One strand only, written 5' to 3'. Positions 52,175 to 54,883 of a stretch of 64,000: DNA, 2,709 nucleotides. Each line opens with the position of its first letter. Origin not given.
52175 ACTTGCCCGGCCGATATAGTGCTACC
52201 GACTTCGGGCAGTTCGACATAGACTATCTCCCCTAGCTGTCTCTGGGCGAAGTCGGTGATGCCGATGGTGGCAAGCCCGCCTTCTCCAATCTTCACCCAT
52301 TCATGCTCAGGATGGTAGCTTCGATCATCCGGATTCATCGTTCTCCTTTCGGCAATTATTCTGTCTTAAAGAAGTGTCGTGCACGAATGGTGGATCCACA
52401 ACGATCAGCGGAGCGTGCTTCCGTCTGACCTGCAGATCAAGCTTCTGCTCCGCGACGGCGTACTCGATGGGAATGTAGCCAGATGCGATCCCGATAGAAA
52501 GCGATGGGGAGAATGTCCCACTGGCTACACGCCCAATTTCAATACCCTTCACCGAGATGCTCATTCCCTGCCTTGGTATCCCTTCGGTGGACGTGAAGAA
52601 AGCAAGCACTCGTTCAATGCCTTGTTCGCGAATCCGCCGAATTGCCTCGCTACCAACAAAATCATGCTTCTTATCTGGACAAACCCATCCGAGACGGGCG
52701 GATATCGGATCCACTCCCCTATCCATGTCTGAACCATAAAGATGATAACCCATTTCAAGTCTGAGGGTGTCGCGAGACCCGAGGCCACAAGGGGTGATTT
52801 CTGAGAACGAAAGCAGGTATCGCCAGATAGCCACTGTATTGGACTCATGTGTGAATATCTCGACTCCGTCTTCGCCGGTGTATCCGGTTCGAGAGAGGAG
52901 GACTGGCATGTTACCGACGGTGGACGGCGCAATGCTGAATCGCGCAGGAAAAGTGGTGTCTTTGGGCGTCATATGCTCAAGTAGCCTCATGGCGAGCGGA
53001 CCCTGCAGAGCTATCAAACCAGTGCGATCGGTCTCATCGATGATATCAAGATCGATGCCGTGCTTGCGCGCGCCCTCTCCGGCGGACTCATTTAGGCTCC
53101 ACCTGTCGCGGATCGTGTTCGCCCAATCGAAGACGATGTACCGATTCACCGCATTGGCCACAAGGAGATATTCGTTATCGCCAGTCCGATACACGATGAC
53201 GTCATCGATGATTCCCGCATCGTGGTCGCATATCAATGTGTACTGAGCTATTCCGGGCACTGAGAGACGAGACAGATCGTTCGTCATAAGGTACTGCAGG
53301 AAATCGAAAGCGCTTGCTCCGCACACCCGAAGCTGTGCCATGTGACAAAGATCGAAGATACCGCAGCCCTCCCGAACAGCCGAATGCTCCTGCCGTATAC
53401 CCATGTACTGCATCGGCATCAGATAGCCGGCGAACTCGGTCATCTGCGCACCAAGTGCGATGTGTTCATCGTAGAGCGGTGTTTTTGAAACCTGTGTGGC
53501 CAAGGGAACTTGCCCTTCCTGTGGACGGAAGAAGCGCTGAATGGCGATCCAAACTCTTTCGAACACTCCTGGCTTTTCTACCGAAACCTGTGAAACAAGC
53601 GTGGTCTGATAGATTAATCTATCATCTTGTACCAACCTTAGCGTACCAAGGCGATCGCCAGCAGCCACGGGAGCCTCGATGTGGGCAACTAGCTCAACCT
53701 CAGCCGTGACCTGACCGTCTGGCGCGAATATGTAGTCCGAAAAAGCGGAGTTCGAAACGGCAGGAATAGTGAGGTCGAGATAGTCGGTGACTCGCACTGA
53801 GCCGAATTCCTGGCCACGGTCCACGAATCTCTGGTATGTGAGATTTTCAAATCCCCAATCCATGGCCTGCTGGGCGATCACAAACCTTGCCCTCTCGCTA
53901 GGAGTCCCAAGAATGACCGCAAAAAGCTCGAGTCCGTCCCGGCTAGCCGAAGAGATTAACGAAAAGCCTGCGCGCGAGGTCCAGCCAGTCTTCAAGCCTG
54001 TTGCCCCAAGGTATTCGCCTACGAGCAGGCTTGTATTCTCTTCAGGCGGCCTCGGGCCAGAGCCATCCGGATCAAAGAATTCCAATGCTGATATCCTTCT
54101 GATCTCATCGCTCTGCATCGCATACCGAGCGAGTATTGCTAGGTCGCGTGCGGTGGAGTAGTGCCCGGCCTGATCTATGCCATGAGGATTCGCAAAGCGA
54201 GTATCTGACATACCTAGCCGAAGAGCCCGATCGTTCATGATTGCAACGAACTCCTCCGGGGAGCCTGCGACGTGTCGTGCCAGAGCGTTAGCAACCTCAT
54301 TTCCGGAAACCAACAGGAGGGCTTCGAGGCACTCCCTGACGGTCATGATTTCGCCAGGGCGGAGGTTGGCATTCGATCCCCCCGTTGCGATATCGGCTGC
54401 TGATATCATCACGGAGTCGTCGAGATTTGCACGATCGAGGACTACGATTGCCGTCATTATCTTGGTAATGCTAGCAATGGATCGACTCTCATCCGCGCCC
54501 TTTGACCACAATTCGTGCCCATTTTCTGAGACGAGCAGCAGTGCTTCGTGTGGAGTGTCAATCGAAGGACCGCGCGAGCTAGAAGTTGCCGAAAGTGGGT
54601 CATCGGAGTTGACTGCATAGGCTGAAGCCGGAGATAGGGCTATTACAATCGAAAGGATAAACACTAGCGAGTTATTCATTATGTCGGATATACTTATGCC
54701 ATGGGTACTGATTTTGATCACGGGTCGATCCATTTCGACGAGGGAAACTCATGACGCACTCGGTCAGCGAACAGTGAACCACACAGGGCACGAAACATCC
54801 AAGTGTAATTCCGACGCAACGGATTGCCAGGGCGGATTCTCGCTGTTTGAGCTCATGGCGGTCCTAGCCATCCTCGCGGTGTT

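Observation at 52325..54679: Exported D-Ala-D-Ala carboxypeptidase and cytoplasmic GcvT encoded as one uninterrupted ORF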

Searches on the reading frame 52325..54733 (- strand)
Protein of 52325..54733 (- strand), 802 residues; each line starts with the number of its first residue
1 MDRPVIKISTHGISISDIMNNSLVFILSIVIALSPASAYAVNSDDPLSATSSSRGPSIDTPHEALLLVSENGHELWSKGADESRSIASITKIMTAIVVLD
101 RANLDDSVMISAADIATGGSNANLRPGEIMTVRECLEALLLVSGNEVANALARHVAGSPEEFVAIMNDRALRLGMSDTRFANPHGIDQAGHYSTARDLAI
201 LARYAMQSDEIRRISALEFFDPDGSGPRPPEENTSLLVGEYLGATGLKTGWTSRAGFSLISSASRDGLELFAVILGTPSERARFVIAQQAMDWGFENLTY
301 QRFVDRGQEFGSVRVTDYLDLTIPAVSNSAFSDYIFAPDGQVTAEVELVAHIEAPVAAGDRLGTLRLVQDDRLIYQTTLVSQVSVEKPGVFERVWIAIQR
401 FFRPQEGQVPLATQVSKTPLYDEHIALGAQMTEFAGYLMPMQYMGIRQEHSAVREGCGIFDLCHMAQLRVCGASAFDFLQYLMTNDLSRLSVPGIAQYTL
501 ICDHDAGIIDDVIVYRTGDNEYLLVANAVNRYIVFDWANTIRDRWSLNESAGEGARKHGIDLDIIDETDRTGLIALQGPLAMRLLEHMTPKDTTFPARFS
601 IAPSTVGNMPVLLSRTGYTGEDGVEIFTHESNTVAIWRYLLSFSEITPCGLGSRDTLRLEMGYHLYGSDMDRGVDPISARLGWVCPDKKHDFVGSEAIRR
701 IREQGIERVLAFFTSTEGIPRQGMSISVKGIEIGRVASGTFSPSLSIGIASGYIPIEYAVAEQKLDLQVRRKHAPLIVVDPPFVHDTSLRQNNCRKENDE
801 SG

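Call 3: search_protein_families(library=pfam, proteins=[window:52325-54733:-], max_evalue=0.01)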
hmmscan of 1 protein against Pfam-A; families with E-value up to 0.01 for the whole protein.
window:52325-54733:- (802 aa): 5 families
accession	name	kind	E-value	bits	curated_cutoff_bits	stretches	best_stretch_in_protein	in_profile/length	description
PF01571.26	GCV_T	-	1.2e-78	264.3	25.6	1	420-684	1-255/255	Aminomethyltransferase folate-binding domain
PF00768.25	Peptidase_S11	-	3.9e-50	171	27.6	1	63-278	14-238/239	D-alanyl-D-alanine carboxypeptidase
PF08669.17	GCV_T_C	-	6e-13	48.9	25.9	1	708-784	1-79/80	Glycine cleavage T-protein C-terminal barrel domain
PF13354.11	Beta-lactamase2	-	2.8e-09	37.1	22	1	73-199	10-140/214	Beta-lactamase enzyme family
PF07943.18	PBP5_C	-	1.7e-06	28.6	21.2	1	302-387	5-91/91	Penicillin-binding protein 5, C-terminal domain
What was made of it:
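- On S11 D-Ala-D-Ala carboxypeptidase (PBP5/6 type): Call 3: PBP5_C scores 28.6 bits against 21.2.
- Checked: Pfam matches, in 802-aa numbering, are Peptidase_S11 63-278 (171 bits), PBP5_C 302-387 (28.6 bits, cut-off 21.2), GCV_T 420-684 (264 bits) and GCV_T_C 708-784 (call 3).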

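Call 4: search_protein_families(library=ncbifam, proteins=[window:52325-54733:-], max_evalue=0.01)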
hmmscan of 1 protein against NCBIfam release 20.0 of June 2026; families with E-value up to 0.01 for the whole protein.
window:52325-54733:- (802 aa): 21 families
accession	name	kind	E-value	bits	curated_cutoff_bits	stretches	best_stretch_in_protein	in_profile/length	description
NF001567.0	PRK00389.1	subfamily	6.9e-113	377.2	300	1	414-786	2-355/359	glycine cleavage system aminomethyltransferase GcvT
TIGR00528.1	gcvT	equivalog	9.4e-93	311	235.85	1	416-785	2-361/362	glycine cleavage system aminomethyltransferase GcvT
NF010093.0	PRK13579.1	equivalog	9.6e-74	248.4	459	1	413-788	7-368/371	glycine cleavage system aminomethyltransferase GcvT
NF053776.1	TmaoDeMthMsil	equivalog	1.3e-45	156.3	1100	1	416-784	386-754/763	trimethylamine N-oxide demethylase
NF008489.0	PRK11397.1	equivalog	2.6e-43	148.2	610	1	48-394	25-381/389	serine-type D-Ala-D-Ala carboxypeptidase DacD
NF007445.0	PRK10001.1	equivalog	1.3e-38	132.9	765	1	50-396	29-385/400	serine-type D-Ala-D-Ala carboxypeptidase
NF008059.0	PRK10793.1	equivalog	3.7e-35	121.4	694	1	22-402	8-398/403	D-alanyl-D-alanine carboxypeptidase DacA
TIGR01372.1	soxA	subfamily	6.5e-29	100.3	1164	1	445-700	645-894/996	sarcosine oxidase subunit alpha family protein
NF038273.1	strep_PBP3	exception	1.3e-25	90.3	490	2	63-187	30-162/407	D-alanyl-D-alanine carboxypeptidase PBP3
NF038258.2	PBP4_Staph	exception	1.4e-25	89.9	500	1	27-308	4-316/366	penicillin-binding protein PBP4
NF008668.0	PRK11669.1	equivalog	6.5e-24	84.6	294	1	30-275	15-261/316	D-alanyl-D-alanine endopeptidase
NF009133.0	PRK12486.1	equivalog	1.4e-22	80.2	410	1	413-779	10-364/369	dimethylsulfoniopropionate demethylase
NF000471.1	vanY_of_D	exception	1.8e-17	63.6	625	1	64-284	102-341/354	transpeptidase-like D-Ala-D-Ala carboxypeptidase VanY-D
NF047633.1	SyrngDmethDesA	equivalog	1.5e-12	46.8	800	1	439-636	29-219/453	syringate O-demethylase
NF047885.1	VanMgalDeMLigM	equivalog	5.3e-08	32.2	580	1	430-632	19-216/461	vanillate/3-O-methylgallate O-demethylase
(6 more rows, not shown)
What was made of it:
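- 52325..53503 (-): gcvT proper, 392 aa from TTG 53503 (M/L-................). Call 4: GcvT model position 2 aligns 3 residues after it.
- On GcvT aminomethyltransferase: Call 4: TIGR00528 311 vs 235.85; PRK00389 377 vs 300.
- Checked: Model position 2 aligns at residue 414 (call 4).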

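Call 6: find_homologous_proteins(query=window:52325-54733:-, max_evalue=1e-10)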
Query window:52325-54733:- (802 aa): 543 proteins with E <= 1e-10 among 8000 candidates; the best 120 are listed.
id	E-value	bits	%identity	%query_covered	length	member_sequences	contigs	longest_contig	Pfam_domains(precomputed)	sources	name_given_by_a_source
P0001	0.0e+0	1771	100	98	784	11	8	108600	PF01571.27,PF13354.13,PF08669.18,PF07943.19,PF00768.26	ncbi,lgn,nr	ncbi:MAG: glycine cleavage system aminomethyltransferase GcvT [Actinobacteria bacterium]|nr:glycine 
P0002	6.8e-87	310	45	48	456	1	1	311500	PF13354.13,PF07943.19,PF00768.26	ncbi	-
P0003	3.9e-86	308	43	49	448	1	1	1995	PF07943.19,PF00768.26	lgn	-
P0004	2.2e-83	299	42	49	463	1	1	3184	PF13354.13,PF07943.19,PF00768.26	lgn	-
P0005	4.1e-82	295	45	43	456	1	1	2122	PF07943.19,PF00768.26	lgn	-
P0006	6.5e-81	291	40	50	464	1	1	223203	PF07943.19,PF00768.26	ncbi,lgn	-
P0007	1.4e-79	286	44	43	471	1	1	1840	PF07943.19,PF00768.26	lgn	-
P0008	6.2e-79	284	44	43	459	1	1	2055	PF07943.19,PF00768.26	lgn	-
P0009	6.7e-79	284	43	45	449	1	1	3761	PF13354.13,PF07943.19,PF00768.26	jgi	jgi:D-alanyl-D-alanine carboxypeptidase (penicillin-binding protein 5/6)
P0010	1.6e-78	283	43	48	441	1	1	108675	PF07943.19,PF00768.26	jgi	jgi:D-alanyl-D-alanine carboxypeptidase (penicillin-binding protein 5/6)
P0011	2.0e-77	279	41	49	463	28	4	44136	PF07943.19,PF00768.26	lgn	-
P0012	9.3e-77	277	43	44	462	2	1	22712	PF07943.19,PF00768.26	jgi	-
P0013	1.1e-76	277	39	50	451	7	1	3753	PF07943.19,PF00768.26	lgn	-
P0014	2.6e-74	269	42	43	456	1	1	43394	PF13354.13,PF07943.19,PF00768.26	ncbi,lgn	-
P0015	3.0e-73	265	40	44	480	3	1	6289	PF07943.19,PF00768.26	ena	-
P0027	2.3e-54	203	33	56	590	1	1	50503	PF01571.27,PF00768.26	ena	-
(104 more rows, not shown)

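Call 7: list_cluster_members(proteins=[P0001, P0027])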
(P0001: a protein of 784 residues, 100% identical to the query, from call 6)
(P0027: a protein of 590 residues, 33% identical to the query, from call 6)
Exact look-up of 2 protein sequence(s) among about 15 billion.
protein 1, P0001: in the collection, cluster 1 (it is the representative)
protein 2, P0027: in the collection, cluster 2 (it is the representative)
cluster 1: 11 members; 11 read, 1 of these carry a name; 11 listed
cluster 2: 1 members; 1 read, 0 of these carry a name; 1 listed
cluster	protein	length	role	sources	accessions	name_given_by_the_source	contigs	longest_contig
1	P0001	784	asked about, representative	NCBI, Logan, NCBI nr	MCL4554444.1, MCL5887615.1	MAG: glycine cleavage system aminomethyltransferase GcvT [Actinobacteria bacterium] | glycine cleavage system aminomethyltransferase GcvT [Actinomycetota bacterium]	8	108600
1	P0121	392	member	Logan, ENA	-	-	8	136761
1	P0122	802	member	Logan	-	-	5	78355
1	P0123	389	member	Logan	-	-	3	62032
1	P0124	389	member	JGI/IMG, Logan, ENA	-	-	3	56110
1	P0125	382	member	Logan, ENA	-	-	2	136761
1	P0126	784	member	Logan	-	-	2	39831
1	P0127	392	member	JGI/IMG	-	-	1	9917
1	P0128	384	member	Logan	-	-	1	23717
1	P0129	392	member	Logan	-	-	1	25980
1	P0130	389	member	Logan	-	-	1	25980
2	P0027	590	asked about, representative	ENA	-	-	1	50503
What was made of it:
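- Call 7: it also occurs in two NCBI MAG proteins. The window derives from a metagenome-assembled genome (call 7 names it a MAG). Ten, five and two contigs carry the fused products P0001, P0122 and P0126 respectively, and two NCBI MAG proteins carry it (call 7).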

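Call 11: find_encoding_contigs(protein=P0124, flank=3000, max_places=10)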
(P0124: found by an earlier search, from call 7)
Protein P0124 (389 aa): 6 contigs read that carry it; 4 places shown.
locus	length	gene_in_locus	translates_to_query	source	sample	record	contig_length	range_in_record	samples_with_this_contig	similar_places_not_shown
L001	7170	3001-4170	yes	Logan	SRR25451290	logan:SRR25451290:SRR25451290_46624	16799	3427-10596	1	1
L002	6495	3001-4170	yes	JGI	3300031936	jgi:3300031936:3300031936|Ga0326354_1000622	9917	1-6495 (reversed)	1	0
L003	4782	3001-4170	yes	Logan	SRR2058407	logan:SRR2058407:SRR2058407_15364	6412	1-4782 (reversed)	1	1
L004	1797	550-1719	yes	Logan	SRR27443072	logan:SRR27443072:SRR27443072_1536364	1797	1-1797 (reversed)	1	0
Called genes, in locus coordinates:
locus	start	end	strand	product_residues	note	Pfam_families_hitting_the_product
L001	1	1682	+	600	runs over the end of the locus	PF12229:PG_binding_4, PF04294:VanW, PF07501:G5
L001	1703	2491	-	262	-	-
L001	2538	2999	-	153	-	PF07963:N_methyl (weak)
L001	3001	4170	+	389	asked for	PF00768:Peptidase_S11, PF13354:Beta-lactamase2, PF07943:PBP5_C (weak)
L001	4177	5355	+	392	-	PF01571:GCV_T, PF08669:GCV_T_C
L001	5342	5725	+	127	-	PF01597:GCV_H, PF00364:Biotin_lipoyl (weak)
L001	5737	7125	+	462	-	PF02347:GDC-P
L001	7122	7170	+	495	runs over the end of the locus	PF02347:GDC-P, PF21478:GcvP2_C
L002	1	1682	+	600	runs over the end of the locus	PF12229:PG_binding_4, PF04294:VanW, PF07501:G5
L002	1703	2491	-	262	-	-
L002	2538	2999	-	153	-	PF07963:N_methyl (weak)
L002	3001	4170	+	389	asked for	PF00768:Peptidase_S11, PF13354:Beta-lactamase2, PF07943:PBP5_C (weak)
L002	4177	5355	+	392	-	PF01571:GCV_T, PF08669:GCV_T_C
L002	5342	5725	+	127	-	PF01597:GCV_H, PF00364:Biotin_lipoyl (weak)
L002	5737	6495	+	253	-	?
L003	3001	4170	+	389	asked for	PF00768:Peptidase_S11, PF13354:Beta-lactamase2, PF07943:PBP5_C (weak)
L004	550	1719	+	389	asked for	PF00768:Peptidase_S11, PF13354:Beta-lactamase2, PF07943:PBP5_C (weak)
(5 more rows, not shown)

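Call 12: find_encoding_contigs(protein=P0123, flank=3000, max_places=10)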
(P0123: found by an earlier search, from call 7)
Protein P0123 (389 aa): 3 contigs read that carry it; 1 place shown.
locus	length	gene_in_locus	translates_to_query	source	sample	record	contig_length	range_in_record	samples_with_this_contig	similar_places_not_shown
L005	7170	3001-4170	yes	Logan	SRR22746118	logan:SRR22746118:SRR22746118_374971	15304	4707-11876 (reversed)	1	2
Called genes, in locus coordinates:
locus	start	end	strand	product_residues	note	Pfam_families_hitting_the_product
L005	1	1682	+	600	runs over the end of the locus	PF12229:PG_binding_4, PF04294:VanW, PF07501:G5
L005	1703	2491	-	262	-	-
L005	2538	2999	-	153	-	PF07963:N_methyl (weak)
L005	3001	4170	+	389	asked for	PF00768:Peptidase_S11, PF13354:Beta-lactamase2, PF07943:PBP5_C (weak)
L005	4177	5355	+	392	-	PF01571:GCV_T, PF08669:GCV_T_C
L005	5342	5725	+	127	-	PF01597:GCV_H, PF00364:Biotin_lipoyl (weak)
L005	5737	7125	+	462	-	PF02347:GDC-P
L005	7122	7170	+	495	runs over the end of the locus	PF02347:GDC-P, PF21478:GcvP2_C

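Call 13: find_encoding_contigs(protein=P0001, flank=3000, max_places=10)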
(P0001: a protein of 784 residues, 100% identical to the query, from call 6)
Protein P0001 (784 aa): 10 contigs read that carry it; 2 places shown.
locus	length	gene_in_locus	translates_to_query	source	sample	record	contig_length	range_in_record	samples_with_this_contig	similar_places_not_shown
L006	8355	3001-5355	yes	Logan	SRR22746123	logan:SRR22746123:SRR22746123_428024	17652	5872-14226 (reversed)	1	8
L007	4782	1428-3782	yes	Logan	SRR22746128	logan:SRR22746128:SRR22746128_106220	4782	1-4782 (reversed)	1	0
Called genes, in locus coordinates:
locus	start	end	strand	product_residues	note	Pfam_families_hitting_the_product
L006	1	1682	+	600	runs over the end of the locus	PF12229:PG_binding_4, PF04294:VanW, PF07501:G5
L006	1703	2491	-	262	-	-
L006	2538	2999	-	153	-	PF07963:N_methyl (weak)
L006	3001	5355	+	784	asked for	PF00768:Peptidase_S11, PF13354:Beta-lactamase2, PF07943:PBP5_C (weak), PF01571:GCV_T, PF08669:GCV_T_C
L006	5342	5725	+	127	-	PF01597:GCV_H, PF00364:Biotin_lipoyl (weak)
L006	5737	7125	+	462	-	PF02347:GDC-P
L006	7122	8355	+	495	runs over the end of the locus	PF02347:GDC-P, PF21478:GcvP2_C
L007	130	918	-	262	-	-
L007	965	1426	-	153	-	PF07963:N_methyl (weak)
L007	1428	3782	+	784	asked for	PF00768:Peptidase_S11, PF13354:Beta-lactamase2, PF07943:PBP5_C (weak), PF01571:GCV_T, PF08669:GCV_T_C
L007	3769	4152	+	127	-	PF01597:GCV_H, PF00364:Biotin_lipoyl (weak)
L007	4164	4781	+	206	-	?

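Call 14: find_encoding_contigs(protein=P0122, flank=3000, max_places=10)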
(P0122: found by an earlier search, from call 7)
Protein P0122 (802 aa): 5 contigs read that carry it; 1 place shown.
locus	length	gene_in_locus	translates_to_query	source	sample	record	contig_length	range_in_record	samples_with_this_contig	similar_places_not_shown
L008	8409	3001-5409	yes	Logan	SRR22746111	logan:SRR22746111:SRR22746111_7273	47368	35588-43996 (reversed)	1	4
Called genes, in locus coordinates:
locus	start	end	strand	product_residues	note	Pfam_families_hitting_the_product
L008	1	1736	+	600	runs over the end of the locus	PF12229:PG_binding_4, PF04294:VanW, PF07501:G5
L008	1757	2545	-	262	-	-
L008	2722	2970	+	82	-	-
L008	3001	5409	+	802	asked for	PF00768:Peptidase_S11, PF13354:Beta-lactamase2, PF07943:PBP5_C (weak), PF01571:GCV_T, PF08669:GCV_T_C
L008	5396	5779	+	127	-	PF01597:GCV_H, PF00364:Biotin_lipoyl (weak)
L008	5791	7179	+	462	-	PF02347:GDC-P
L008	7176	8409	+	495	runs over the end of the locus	PF02347:GDC-P, PF21478:GcvP2_C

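Call 15: find_encoding_contigs(protein=P0121, flank=3000, max_places=10)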
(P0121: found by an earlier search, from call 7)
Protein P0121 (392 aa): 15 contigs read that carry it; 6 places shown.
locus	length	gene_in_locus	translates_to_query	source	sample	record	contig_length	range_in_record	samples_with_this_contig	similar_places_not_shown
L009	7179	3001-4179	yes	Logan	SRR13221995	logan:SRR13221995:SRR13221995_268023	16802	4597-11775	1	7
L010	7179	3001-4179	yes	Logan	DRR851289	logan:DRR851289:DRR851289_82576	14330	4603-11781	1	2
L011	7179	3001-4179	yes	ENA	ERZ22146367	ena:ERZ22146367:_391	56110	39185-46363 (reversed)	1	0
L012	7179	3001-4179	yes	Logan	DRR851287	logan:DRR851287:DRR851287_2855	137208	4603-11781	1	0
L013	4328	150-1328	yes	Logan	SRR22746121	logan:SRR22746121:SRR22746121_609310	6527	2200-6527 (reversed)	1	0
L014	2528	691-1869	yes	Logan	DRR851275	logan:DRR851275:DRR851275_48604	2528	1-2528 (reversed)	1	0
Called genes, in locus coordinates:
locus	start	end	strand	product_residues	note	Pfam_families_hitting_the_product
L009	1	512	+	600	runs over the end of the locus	PF12229:PG_binding_4, PF04294:VanW, PF07501:G5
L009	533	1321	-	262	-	-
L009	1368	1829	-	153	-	PF07963:N_methyl (weak)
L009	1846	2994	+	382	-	PF00768:Peptidase_S11, PF13354:Beta-lactamase2, PF07943:PBP5_C (weak)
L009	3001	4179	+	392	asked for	PF01571:GCV_T, PF08669:GCV_T_C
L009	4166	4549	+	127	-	PF01597:GCV_H, PF00364:Biotin_lipoyl (weak)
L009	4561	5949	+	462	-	PF02347:GDC-P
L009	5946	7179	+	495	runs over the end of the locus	PF02347:GDC-P, PF21478:GcvP2_C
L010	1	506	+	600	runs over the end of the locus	PF12229:PG_binding_4, PF04294:VanW, PF07501:G5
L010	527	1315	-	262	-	-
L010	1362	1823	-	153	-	PF07963:N_methyl (weak)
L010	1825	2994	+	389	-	PF00768:Peptidase_S11, PF13354:Beta-lactamase2, PF07943:PBP5_C (weak)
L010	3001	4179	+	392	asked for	PF01571:GCV_T, PF08669:GCV_T_C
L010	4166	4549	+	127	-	PF01597:GCV_H, PF00364:Biotin_lipoyl (weak)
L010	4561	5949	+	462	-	PF02347:GDC-P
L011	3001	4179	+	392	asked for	PF01571:GCV_T, PF08669:GCV_T_C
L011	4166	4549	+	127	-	PF01597:GCV_H, PF00364:Biotin_lipoyl (weak)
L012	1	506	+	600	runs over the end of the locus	PF12229:PG_binding_4, PF04294:VanW, PF07501:G5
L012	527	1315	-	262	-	-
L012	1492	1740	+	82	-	-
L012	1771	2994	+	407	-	PF00768:Peptidase_S11, PF13354:Beta-lactamase2, PF07943:PBP5_C (weak)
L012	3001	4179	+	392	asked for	PF01571:GCV_T, PF08669:GCV_T_C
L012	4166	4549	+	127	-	PF01597:GCV_H, PF00364:Biotin_lipoyl (weak)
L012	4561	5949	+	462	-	PF02347:GDC-P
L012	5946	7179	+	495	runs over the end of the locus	PF02347:GDC-P, PF21478:GcvP2_C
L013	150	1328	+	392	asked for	PF01571:GCV_T, PF08669:GCV_T_C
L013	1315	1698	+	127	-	PF01597:GCV_H, PF00364:Biotin_lipoyl (weak)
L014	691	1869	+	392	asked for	PF01571:GCV_T, PF08669:GCV_T_C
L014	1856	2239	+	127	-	PF01597:GCV_H, PF00364:Biotin_lipoyl (weak)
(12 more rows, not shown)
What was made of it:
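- Both alleles occur within one SRA series (calls 12, 13, 15), so mixed-strain consensus effects are possible.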
